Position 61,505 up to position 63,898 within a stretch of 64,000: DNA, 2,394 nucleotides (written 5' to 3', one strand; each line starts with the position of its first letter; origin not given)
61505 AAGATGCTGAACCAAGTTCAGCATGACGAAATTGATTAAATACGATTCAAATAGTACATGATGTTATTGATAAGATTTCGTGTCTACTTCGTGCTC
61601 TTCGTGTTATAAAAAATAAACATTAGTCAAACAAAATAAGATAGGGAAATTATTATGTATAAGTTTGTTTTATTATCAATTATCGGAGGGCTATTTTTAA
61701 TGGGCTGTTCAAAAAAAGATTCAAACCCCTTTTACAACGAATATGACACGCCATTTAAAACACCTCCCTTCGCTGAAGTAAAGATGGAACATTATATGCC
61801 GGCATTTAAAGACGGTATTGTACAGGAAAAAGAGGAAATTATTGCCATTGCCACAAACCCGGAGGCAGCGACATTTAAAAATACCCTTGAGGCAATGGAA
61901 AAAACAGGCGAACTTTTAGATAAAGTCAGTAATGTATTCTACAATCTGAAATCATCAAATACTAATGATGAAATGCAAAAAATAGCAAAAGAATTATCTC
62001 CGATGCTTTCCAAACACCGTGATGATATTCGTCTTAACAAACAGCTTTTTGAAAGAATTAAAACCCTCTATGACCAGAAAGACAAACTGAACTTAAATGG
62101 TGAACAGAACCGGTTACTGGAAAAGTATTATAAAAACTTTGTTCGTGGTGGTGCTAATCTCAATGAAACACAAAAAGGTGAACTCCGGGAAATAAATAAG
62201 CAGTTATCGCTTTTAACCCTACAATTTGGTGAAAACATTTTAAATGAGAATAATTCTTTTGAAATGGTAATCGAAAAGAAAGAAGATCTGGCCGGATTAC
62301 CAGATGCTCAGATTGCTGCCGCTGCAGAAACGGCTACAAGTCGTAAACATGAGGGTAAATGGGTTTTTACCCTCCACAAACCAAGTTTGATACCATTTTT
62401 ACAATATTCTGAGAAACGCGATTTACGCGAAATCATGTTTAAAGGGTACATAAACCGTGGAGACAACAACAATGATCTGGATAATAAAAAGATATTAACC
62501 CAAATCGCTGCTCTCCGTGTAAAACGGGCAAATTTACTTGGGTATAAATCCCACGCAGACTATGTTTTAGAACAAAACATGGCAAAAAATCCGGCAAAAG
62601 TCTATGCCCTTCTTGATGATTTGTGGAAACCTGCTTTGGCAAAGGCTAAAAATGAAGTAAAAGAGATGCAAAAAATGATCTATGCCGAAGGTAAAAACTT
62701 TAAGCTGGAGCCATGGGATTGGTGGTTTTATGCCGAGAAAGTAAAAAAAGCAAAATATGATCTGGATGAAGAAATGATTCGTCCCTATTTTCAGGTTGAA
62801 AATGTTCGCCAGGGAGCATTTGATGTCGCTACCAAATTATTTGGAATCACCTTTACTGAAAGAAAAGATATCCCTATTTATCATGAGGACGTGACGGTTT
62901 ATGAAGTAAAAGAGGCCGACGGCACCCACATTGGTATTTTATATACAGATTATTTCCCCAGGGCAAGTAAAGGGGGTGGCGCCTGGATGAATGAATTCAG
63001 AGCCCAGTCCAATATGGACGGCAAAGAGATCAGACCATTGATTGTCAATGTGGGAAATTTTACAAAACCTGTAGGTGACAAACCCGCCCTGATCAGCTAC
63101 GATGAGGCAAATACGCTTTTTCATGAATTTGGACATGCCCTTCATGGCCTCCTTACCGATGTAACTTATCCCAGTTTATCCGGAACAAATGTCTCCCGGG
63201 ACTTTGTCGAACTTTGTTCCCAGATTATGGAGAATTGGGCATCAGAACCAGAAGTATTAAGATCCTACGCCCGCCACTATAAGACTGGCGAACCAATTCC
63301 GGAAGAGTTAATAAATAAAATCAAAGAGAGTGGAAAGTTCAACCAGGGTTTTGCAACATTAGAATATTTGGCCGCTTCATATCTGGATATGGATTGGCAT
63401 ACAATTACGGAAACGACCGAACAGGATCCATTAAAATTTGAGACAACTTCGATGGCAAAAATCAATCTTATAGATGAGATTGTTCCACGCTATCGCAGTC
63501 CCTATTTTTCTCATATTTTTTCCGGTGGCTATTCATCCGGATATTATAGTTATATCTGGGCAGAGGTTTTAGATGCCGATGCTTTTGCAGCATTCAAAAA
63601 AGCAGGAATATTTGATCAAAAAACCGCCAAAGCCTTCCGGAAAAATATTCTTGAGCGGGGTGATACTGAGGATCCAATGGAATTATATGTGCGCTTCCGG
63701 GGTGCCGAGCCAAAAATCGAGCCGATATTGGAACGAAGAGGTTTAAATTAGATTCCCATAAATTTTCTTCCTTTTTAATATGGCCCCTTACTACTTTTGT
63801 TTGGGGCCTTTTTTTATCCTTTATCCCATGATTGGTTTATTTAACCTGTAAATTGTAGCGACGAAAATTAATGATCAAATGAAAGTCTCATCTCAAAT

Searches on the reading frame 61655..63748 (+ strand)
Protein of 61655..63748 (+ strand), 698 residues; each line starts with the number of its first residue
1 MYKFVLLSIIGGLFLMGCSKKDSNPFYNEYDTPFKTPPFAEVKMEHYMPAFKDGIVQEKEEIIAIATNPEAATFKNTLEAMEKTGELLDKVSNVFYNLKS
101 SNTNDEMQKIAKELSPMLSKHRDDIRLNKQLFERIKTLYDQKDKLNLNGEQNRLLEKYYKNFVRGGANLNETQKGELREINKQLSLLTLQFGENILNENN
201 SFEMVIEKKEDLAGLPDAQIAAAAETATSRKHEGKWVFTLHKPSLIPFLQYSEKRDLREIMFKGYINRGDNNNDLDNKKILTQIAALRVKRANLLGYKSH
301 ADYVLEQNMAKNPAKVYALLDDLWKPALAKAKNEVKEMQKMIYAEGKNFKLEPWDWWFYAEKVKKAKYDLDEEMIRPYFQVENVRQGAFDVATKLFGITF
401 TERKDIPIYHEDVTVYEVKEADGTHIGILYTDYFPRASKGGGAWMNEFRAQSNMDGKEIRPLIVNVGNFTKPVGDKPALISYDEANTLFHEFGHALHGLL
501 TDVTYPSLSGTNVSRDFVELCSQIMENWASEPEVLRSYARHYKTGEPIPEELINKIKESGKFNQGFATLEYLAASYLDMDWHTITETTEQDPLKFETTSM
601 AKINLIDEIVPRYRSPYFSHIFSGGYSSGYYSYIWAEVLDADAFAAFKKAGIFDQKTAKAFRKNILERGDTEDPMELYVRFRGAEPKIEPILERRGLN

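Call 32: search_protein_families(library=pfam, proteins=[window:61655-63748:+], max_evalue=0.00001)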
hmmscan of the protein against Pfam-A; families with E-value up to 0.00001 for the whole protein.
window:61655-63748:+ (698 aa): 1 family
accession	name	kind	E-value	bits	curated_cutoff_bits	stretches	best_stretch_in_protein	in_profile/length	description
PF01432.26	Peptidase_M3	-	1.3e-134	450.5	27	1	248-696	1-456/457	Peptidase family M3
